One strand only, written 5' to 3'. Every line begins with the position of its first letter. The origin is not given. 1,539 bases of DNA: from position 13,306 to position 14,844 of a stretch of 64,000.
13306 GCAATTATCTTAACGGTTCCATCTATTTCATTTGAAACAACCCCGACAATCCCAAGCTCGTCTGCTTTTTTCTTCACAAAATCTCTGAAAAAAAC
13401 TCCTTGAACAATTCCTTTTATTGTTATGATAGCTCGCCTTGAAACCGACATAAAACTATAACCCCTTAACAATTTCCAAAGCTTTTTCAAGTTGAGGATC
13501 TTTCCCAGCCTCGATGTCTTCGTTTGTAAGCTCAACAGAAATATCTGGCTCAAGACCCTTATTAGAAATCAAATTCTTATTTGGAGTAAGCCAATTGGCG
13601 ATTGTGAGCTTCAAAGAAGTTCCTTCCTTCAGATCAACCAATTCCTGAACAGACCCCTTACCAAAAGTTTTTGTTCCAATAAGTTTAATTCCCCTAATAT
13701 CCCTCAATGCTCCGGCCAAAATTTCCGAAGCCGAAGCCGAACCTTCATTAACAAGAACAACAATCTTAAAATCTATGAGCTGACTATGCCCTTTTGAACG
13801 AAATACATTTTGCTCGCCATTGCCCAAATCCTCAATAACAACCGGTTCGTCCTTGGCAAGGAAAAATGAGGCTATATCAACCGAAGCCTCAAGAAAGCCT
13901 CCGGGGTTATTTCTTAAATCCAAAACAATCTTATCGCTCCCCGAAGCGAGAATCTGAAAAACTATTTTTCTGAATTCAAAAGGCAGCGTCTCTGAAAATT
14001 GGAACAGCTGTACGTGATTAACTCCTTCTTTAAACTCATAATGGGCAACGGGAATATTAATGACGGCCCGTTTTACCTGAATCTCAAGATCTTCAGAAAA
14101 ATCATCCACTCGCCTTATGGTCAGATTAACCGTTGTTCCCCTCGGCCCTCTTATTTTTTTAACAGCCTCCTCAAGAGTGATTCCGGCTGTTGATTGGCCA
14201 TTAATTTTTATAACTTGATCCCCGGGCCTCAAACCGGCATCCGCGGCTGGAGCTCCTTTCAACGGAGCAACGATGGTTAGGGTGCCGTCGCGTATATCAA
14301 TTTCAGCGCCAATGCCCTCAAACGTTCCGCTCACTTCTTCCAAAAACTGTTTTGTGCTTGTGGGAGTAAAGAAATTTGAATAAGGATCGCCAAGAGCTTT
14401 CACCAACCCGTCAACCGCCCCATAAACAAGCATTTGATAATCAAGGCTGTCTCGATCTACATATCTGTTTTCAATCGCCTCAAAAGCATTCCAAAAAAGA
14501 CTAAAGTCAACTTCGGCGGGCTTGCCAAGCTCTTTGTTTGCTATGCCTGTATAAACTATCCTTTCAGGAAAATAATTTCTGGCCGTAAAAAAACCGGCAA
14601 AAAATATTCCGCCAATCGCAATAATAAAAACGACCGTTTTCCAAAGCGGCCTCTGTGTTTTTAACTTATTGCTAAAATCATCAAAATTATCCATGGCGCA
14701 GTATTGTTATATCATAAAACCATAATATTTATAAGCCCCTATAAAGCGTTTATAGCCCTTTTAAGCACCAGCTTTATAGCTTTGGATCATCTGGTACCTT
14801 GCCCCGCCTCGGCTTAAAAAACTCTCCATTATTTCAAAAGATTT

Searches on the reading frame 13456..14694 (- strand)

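Call 9: search_protein_families(library=pfam, proteins=[window:13456-14694:-], max_evalue=0.001)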
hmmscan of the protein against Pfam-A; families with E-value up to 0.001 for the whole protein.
window:13456-14694:- (412 aa): 5 families
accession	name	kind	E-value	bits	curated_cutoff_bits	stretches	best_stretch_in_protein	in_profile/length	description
PF03572.23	Peptidase_S41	-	6.4e-44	149.9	24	1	228-387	5-165/165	Peptidase family S41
PF17820.7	PDZ_6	-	1.8e-15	56.9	27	1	141-195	2-54/54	PDZ domain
PF00595.29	PDZ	-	2.8e-13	50.5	23.2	1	126-194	10-81/81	PDZ domain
PF22694.1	CtpB_N-like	-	2.1e-07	31.7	27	1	62-108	36-80/85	Activating protease CtpB N-terminal domain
PF13180.12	PDZ_2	-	2.5e-07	31.3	27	1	128-205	3-78/80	PDZ domain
